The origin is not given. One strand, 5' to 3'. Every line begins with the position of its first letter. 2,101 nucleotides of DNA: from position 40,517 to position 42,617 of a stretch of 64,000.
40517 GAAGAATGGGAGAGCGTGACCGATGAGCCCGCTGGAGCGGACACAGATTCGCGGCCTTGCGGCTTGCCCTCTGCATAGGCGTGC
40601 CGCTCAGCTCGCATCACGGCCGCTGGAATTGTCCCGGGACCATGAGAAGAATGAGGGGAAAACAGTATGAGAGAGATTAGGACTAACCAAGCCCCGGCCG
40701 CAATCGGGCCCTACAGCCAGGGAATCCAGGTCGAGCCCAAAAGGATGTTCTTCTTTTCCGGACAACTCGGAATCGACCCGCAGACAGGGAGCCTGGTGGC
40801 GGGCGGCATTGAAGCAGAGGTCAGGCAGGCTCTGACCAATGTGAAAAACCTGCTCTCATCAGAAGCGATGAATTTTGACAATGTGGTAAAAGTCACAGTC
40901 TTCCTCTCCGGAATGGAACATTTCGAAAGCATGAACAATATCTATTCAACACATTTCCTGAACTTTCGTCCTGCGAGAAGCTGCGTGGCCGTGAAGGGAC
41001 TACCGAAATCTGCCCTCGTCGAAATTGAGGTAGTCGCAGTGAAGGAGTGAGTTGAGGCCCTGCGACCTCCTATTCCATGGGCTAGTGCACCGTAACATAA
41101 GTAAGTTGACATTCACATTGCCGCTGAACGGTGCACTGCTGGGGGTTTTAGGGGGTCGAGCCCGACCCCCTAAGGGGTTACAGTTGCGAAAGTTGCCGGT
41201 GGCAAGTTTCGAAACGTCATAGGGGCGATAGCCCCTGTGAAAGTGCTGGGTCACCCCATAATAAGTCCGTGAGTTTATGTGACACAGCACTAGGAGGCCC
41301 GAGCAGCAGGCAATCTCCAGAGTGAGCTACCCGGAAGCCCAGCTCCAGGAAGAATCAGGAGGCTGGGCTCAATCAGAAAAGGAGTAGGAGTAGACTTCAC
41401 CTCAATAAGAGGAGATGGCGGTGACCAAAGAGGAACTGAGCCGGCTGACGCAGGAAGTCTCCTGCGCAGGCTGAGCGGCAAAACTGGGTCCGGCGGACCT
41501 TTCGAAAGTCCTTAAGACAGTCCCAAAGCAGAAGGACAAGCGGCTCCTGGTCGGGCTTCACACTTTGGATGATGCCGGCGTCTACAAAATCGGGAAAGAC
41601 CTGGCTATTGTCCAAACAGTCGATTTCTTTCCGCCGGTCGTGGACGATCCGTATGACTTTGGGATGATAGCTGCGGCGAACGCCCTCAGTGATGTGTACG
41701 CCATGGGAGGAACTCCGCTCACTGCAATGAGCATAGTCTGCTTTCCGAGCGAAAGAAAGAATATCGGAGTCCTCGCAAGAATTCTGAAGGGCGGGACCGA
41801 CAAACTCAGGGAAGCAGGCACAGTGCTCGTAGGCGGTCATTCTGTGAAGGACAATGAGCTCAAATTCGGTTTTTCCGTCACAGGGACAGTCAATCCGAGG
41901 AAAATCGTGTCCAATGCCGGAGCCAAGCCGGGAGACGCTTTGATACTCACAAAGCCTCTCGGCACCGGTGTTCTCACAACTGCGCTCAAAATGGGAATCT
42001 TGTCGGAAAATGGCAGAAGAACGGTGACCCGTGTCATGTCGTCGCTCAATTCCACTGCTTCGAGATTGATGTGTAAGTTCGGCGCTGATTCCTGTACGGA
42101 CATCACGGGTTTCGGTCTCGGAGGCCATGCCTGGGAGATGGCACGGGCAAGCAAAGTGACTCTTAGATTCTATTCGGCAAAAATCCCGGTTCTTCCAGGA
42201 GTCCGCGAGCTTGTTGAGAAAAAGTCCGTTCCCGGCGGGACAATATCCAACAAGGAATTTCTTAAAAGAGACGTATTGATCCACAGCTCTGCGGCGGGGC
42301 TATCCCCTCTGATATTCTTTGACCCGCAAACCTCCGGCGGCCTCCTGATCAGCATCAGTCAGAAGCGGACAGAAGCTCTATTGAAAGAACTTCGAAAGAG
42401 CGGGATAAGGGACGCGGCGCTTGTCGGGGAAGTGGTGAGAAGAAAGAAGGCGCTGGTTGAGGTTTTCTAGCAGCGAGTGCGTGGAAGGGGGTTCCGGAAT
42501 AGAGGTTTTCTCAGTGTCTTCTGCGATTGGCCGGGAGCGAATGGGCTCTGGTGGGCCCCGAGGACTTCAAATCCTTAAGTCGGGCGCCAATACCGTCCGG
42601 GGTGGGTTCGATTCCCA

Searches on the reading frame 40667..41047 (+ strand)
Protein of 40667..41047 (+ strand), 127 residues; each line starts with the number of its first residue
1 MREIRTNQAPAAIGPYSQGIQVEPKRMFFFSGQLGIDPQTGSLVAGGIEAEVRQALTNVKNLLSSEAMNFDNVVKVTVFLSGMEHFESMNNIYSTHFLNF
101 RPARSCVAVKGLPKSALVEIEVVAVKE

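Call 11: find_encoding_contigs(protein=window:40667-41047:+, flank=10000, max_places=10)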
Protein window:40667-41047:+ (127 aa): no gene with exactly this product is on record in the collection.
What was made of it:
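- Tried and rejected: An exact look-up of the window's RidA found nothing on record (call 11).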

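Call 19: find_homologous_proteins(query=window:40667-41047:+, max_evalue=1e-20)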
Query window:40667-41047:+ (127 aa): 7303 proteins with E <= 1e-20 among 8000 candidates; the best 120 are listed.
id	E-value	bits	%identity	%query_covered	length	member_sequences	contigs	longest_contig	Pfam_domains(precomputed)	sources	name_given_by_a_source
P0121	9.8e-76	269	100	100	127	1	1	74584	PF01042.27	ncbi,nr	ncbi:MAG: Rid family detoxifying hydrolase [Candidatus Eisenbacteria bacterium]|nr:Rid family detoxi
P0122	5.7e-36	141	57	99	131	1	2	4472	PF01042.27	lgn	-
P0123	2.1e-35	139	56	99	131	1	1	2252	PF01042.27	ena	-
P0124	2.9e-35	138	56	99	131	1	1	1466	PF01042.27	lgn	-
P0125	8.2e-35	137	56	99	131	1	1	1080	PF01042.27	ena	-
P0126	9.2e-35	137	58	98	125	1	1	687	PF01042.27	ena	-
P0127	1.0e-34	137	56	99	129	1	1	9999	PF01042.27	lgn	-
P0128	1.0e-34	137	56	99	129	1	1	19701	PF01042.27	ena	-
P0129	1.1e-34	137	56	99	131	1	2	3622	PF01042.27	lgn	-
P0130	1.1e-34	137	56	99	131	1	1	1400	PF01042.27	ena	-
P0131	1.2e-34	136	55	97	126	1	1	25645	PF01042.27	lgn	-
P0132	1.5e-34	136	56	99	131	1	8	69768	PF01042.27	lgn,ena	-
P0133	2.0e-34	136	56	99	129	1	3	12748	PF01042.27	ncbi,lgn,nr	ncbi:MAG: RidA family protein [Bacteroidaceae bacterium]|nr:RidA family protein [Bacteroidaceae bact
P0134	2.2e-34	136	56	99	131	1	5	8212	PF01042.27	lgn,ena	-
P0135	2.7e-34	135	56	99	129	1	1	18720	PF01042.27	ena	-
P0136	2.7e-34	135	56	99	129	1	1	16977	PF01042.27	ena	-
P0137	2.8e-34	135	56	99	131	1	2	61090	PF01042.27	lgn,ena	-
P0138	2.8e-34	135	56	99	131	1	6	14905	PF01042.27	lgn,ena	-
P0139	2.9e-34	135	56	99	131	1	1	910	PF01042.27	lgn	-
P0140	2.9e-34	135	56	99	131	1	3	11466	PF01042.27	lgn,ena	-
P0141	3.1e-34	135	56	99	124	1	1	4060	PF01042.27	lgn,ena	-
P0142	4.1e-34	135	54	96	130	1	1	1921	PF01042.27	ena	-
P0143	6.5e-34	134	57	98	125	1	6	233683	PF01042.27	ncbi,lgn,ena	-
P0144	6.6e-34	134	57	98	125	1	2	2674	PF01042.27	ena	-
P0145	6.7e-34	134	57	98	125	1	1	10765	PF01042.27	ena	-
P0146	1.1e-33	133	57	99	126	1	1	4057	PF01042.27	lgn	-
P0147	1.2e-33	133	56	98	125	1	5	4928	PF01042.27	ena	-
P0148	1.3e-33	133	56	98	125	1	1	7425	PF01042.27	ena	-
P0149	1.3e-33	133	56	96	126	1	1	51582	PF01042.27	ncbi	-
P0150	1.3e-33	133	56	98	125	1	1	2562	PF01042.27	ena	-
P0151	1.4e-33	133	57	97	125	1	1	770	PF01042.27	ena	-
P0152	1.5e-33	133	58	98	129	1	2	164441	PF01042.27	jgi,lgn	-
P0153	1.8e-33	133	59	97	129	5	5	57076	PF01042.27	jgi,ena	jgi:2-iminobutanoate/2-iminopropanoate deaminase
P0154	1.9e-33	133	58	98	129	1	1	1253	PF01042.27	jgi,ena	-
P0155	2.0e-33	133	57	99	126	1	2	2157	PF01042.27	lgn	-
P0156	2.0e-33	133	57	97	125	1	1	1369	PF01042.27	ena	-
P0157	2.1e-33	132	56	98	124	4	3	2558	PF01042.27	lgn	-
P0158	2.4e-33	132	57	98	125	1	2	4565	PF01042.27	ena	-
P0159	2.4e-33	132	56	98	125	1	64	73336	PF01042.27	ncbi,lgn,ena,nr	ncbi:MAG: RidA family protein [Prevotella sp.]|nr:RidA family protein [Prevotella sp.] MBQ6055015.1 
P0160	2.4e-33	132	56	98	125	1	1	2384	PF01042.27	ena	-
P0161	2.5e-33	132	56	98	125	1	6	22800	PF01042.27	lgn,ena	-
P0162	2.8e-33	132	58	98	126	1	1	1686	PF01042.27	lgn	-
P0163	2.8e-33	132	57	99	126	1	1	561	PF01042.27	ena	-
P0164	2.9e-33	132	55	98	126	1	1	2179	PF01042.27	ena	-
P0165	3.4e-33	132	56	98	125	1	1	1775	PF01042.27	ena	-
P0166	3.4e-33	132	56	98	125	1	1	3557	PF01042.27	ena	-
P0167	3.5e-33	132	55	96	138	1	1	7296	PF01042.27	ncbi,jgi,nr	ncbi:MAG: RidA family protein [Candidatus Symbiothrix sp.]|jgi:2-iminobutanoate/2-iminopropanoate de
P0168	3.6e-33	132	55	99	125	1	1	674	PF01042.27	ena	-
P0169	3.6e-33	132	57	97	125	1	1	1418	PF01042.27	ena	-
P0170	3.7e-33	132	58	97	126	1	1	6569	PF01042.27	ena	-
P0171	3.8e-33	132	55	99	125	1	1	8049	PF01042.27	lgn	-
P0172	3.9e-33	132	53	100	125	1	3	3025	PF01042.27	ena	-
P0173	3.9e-33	132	53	99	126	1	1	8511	PF01042.27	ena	-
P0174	4.4e-33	131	54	99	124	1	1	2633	PF01042.27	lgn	-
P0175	4.4e-33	131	55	98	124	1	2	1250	PF01042.27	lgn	-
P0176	4.5e-33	131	56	98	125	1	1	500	PF01042.27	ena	-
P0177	4.5e-33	131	55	99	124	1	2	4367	PF01042.27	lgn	-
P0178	4.6e-33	131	56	98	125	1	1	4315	PF01042.27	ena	-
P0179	4.7e-33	131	56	98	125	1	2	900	PF01042.27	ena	-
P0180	4.7e-33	131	56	98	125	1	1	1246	PF01042.27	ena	-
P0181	4.8e-33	131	55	98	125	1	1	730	PF01042.27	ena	-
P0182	4.8e-33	131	56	98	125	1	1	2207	PF01042.27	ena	-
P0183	4.8e-33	131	55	98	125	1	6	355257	PF01042.27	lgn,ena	-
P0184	4.9e-33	131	57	99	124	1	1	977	PF01042.27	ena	-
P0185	5.0e-33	131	55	98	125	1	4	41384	PF01042.27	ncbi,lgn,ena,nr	ncbi:MAG: RidA family protein [Muribaculaceae bacterium]|nr:RidA family protein [Muribaculaceae bact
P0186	5.4e-33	131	53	99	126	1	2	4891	PF01042.27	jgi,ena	jgi:2-iminobutanoate/2-iminopropanoate deaminase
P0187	5.4e-33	131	53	99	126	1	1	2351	PF01042.27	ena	-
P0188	5.4e-33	131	53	99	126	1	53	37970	PF01042.27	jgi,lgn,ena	jgi:2-iminobutanoate/2-iminopropanoate deaminase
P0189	5.6e-33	131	54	97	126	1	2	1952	PF01042.27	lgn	-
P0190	5.7e-33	131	56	98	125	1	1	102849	PF01042.27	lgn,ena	-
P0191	6.4e-33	131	56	99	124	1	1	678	PF01042.27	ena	-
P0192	6.4e-33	131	55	98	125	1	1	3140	PF01042.27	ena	-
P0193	6.4e-33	131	55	98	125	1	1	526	PF01042.27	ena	-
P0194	6.4e-33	131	55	98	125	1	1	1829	PF01042.27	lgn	-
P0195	6.5e-33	131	55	98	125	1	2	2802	PF01042.27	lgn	-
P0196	6.6e-33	131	55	98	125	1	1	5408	PF01042.27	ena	-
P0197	6.6e-33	131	55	98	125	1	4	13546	PF01042.27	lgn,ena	-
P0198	6.7e-33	131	58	99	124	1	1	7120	PF01042.27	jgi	-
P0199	7.3e-33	131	54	98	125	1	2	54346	PF01042.27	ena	-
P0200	7.4e-33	131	53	99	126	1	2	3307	PF01042.27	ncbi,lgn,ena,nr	ncbi:MAG: RidA family protein [Parabacteroides sp.]|nr:RidA family protein [Parabacteroides sp.]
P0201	7.5e-33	131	57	95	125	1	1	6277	PF01042.27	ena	-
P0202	7.5e-33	131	53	99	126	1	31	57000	PF01042.27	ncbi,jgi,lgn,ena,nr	ncbi:MAG: RidA family protein [Parabacteroides distasonis]|nr:RidA family protein [Parabacteroides d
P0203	7.8e-33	131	55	98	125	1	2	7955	PF01042.27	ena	-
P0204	8.3e-33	131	56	99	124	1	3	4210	PF01042.27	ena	-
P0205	8.4e-33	131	55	98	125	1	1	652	PF01042.27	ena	-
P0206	8.8e-33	130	55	98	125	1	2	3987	PF01042.27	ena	-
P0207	8.9e-33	130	56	98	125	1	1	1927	PF01042.27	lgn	-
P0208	8.9e-33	130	56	97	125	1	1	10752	PF01042.27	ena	-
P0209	9.0e-33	130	55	98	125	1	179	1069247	PF01042.27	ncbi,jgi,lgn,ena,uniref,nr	ncbi:2-iminobutanoate/2-iminopropanoate deaminase [Xylanibacter ruminicola]|jgi:2-iminobutanoate/2-i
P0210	9.1e-33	130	55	98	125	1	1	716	PF01042.27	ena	-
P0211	9.1e-33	130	55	98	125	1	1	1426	PF01042.27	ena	-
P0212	9.2e-33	130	56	97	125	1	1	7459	PF01042.27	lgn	-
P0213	9.4e-33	130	56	99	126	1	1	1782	PF01042.27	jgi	-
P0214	9.5e-33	130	55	98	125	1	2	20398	PF01042.27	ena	-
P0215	9.8e-33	130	55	98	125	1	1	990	PF01042.27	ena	-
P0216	1.0e-32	130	54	99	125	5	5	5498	PF01042.27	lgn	-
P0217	1.0e-32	130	55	98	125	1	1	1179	PF01042.27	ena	-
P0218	1.0e-32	130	52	99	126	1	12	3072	PF01042.27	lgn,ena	-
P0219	1.1e-32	130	56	99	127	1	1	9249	PF01042.27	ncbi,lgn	-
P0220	1.1e-32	130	56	99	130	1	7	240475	PF01042.27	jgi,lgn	-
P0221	1.1e-32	130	56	99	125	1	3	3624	PF01042.27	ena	-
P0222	1.1e-32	130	56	98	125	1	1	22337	PF01042.27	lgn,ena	-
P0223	1.1e-32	130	54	98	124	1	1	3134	PF01042.27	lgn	-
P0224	1.2e-32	130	54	99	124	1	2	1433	PF01042.27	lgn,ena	-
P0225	1.2e-32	130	55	100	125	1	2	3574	PF01042.27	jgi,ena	jgi:2-iminobutanoate/2-iminopropanoate deaminase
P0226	1.2e-32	130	55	100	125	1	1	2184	PF01042.27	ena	-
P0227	1.2e-32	130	55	98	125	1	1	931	PF01042.27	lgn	-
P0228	1.2e-32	130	55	98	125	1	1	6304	PF01042.27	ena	-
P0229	1.2e-32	130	56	97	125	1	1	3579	PF01042.27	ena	-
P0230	1.2e-32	130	55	98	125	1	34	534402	PF01042.27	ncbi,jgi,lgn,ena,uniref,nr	ncbi:RidA family protein [Prevotella sp. RM4]|jgi:2-iminobutanoate/2-iminopropanoate deaminase|unire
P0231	1.2e-32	130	55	98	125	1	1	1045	PF01042.27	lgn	-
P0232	1.3e-32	130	55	98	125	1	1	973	PF01042.27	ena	-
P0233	1.3e-32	130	55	98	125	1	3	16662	PF01042.27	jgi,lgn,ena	jgi:2-iminobutanoate/2-iminopropanoate deaminase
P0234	1.3e-32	130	55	98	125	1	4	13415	PF01042.27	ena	-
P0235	1.3e-32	130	55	98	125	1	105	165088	PF01042.27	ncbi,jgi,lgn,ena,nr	ncbi:MAG: RidA family protein [Prevotella sp.]|jgi:2-iminobutanoate/2-iminopropanoate deaminase|nr:R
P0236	1.3e-32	130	53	99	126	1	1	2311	PF01042.27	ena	-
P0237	1.3e-32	130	55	98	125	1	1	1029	PF01042.27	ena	-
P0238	1.3e-32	130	54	98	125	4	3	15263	PF01042.27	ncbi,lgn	-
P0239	1.3e-32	130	56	99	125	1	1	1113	PF01042.27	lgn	-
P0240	1.3e-32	130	53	98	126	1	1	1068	PF01042.27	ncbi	-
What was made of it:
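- Tried and rejected: The RidA search identified the MAG but found no close relative; the next best is 57% identical (call 19).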

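Call 87: list_cluster_members(proteins=[P0121, P0001, P0002])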
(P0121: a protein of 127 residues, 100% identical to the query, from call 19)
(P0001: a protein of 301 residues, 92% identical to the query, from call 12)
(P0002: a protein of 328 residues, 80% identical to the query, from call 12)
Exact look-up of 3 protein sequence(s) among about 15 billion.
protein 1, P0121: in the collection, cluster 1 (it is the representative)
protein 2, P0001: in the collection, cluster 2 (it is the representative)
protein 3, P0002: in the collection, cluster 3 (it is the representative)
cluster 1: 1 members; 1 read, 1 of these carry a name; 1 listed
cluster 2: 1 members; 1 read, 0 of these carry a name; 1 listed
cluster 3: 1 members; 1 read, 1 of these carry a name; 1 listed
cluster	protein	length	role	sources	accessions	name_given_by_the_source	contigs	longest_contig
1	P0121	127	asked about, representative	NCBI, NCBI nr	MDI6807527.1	MAG: Rid family detoxifying hydrolase [Candidatus Eisenbacteria bacterium] | Rid family detoxifying hydrolase [Candidatus Eisenbacteria bacterium]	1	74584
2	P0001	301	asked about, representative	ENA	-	-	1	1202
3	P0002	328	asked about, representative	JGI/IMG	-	selenide,water dikinase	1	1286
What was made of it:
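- Checked: RidA is 100% identical to MDI6807527.1 (calls 19, 87).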

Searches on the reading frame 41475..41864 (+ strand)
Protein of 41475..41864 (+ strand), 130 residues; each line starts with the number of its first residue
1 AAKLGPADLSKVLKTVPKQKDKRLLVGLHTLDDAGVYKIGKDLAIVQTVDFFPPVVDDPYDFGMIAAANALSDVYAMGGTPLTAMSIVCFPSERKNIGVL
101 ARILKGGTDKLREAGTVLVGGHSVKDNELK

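Call 33: find_related_loci(query=A1, collection=metagenome_contigs, flank=6000)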
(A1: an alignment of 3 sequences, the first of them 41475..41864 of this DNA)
Query A1 (130 aa) in metagenome_contigs; peptide patterns used: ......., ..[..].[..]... (x = any residue, [..] = any of these).
187 stretches matched a pattern; 18 encode a relative of the query (tblastn E <= 1e-3); 18 distinct loci.
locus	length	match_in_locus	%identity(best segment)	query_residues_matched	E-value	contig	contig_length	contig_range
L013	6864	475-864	63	1-130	3e-52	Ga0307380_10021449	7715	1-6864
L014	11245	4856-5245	62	1-130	5e-52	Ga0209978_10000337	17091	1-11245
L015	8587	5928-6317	63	1-130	2e-51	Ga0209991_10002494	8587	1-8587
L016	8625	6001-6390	62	1-130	6e-51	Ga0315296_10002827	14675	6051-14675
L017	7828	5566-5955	55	1-130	7e-45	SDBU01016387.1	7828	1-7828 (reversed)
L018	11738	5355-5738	52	1-130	3e-44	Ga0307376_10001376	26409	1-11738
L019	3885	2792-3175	52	2-128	6e-40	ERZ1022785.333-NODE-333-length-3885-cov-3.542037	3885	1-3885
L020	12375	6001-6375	50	2-124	4e-36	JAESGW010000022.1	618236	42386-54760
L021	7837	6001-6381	47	3-128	9e-35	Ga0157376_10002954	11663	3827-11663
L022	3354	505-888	48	2-128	8e-35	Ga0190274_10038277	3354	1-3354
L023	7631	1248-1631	47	2-128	3e-33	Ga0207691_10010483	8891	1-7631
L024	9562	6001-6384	47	2-128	3e-33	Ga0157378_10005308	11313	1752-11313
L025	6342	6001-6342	50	1-111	2e-32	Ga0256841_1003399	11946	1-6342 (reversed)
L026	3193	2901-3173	59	2-91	6e-32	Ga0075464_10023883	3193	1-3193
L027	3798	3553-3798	67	1-82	2e-31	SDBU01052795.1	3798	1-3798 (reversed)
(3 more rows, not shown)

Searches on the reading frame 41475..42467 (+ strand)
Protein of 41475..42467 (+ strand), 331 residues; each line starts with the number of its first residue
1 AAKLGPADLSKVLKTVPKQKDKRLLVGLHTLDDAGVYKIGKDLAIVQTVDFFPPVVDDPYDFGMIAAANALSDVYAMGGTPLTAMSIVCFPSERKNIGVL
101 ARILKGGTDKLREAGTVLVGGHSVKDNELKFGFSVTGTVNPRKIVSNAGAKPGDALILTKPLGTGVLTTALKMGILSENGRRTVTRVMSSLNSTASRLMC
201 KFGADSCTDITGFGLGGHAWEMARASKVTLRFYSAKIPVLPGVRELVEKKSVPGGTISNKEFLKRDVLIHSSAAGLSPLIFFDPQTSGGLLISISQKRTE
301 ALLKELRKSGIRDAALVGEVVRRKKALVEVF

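Call 10: find_related_loci(query=window:41475-42467:+, collection=genome_contigs, flank=4000)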
Query window:41475-42467:+ (331 aa) in genome_contigs; peptide patterns used: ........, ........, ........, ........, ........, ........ (x = any residue, [..] = any of these).
101 stretches matched a pattern; 10 encode a relative of the query (tblastn E <= 1e-3); 10 distinct loci.
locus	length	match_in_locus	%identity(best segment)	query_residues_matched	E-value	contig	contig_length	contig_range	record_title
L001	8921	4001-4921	47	1-309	2e-95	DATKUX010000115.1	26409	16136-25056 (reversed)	MAG TPA_asm: Spirochaetia bacterium isolate SMAG_U14118 k141_865333, whole genome shotgun sequence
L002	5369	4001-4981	50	1-328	6e-93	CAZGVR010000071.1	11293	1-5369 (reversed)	MAG TPA_asm: uncultured Myxococcales bacterium isolate binchicken_co232_67 genome assembly, contig: NODE_11274_length_11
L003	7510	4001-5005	46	1-322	8e-92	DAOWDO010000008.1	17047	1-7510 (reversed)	MAG TPA_asm: Dehalococcoidia bacterium isolate CSMAG_1915 CSMAG_1915_k141_4070297_length_17047_cov_10.8861, whole genome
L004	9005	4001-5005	45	1-322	2e-90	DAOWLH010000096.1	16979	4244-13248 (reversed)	MAG TPA_asm: Dehalococcoidia bacterium isolate CSMAG_2116 CSMAG_2116_k141_3121480_length_16979_cov_10.8984, whole genome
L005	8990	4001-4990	41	2-330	3e-80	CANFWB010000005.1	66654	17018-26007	MAG: Burkholderiaceae bacterium isolate Jr-23apr18-17 genome assembly, contig: Jr-23apr18-C131, whole genome shotgun seq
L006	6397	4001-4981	41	2-330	1e-73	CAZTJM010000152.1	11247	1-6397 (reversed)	MAG TPA_asm: uncultured Limnohabitans sp. isolate SRP329715_co2_239 genome assembly, contig: NODE_10601_length_11247_cov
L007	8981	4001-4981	41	2-330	3e-73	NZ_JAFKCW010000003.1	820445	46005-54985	Algoriphagus aestuariicola strain JCM 31546 3, whole genome shotgun sequence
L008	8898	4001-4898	47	22-320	5e-60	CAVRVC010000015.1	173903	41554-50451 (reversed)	MAG: uncultured beta proteobacterium isolate MFD02242.bin.3.107 genome assembly, contig: contig_51093, whole genome shot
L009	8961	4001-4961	49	2-320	1e-60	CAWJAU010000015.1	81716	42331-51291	MAG: uncultured beta proteobacterium isolate MFD04850.bin.2.167 genome assembly, contig: contig_46139, whole genome shot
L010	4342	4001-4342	50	1-111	2e-30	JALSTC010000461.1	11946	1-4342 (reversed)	MAG: Ardenticatenia bacterium isolate 356-308_metabat2_scaf2bin.086 356-308_scaffold_3436_c1, whole genome shotgun seque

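Call 12: find_homologous_proteins(query=window:41475-42467:+, max_evalue=1e-40)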
Query window:41475-42467:+ (331 aa): 7999 proteins with E <= 1e-40 among 8000 candidates; the best 120 are listed.
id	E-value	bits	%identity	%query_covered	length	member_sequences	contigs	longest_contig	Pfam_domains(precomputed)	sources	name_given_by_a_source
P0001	1.7e-176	604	92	91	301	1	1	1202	PF00586.30,PF02769.28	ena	-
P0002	4.8e-169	579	80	99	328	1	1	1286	PF00586.30,PF02769.28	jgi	jgi:selenide,water dikinase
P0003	1.7e-107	377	55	97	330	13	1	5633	PF00586.30,PF02769.28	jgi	jgi:selenide,water dikinase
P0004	1.5e-106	374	57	91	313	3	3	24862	PF00586.30,PF02769.28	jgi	jgi:selenide,water dikinase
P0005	1.6e-106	374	54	99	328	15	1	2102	PF00586.30,PF02769.28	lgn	-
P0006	2.8e-106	373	55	99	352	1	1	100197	PF00586.30,PF02769.28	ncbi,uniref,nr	ncbi:selenide, water dikinase SelD [Bacillus wudalianchiensis]|uniref:Selenide, water dikinase n=2 T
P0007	2.8e-106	373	55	99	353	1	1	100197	PF00586.30,PF02769.28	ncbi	ncbi:selenide, water dikinase SelD [Pseudobacillus wudalianchiensis]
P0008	2.9e-106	373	53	99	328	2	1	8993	PF00586.30,PF02769.28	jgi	-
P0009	3.0e-106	373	56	97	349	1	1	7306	PF00586.30,PF02769.28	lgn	-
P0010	3.3e-106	373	54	99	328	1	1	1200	PF00586.30,PF02769.28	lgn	-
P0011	3.7e-106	373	56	95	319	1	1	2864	PF00586.30,PF02769.28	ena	-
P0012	4.0e-106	373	52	99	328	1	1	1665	PF00586.30,PF02769.28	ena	-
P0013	4.0e-106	373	58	92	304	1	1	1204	PF00586.30,PF02769.28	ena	-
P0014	4.9e-106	372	53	99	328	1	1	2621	PF00586.30,PF02769.28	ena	-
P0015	5.2e-106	372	53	99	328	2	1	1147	PF00586.30,PF02769.28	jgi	jgi:selenide,water dikinase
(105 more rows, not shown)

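Call 13: find_encoding_contigs(protein=P0001, flank=10000)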
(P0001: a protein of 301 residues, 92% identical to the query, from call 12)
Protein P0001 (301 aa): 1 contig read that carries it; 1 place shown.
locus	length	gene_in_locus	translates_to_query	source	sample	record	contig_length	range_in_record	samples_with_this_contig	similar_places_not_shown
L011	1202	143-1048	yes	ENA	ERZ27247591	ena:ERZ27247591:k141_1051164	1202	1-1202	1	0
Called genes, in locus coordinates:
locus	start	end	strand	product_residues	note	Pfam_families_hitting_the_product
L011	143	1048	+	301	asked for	PF00586:AIRS, PF02769:AIRS_C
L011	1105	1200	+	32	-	?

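Call 14: find_encoding_contigs(protein=P0002, flank=10000)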
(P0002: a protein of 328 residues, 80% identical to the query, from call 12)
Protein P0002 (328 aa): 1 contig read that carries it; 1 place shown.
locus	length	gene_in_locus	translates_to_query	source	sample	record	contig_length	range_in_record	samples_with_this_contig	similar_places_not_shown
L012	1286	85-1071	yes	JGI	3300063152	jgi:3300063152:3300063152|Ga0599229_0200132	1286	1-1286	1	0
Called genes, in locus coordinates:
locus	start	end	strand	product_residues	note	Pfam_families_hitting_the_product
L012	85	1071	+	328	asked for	PF00586:AIRS, PF02769:AIRS_C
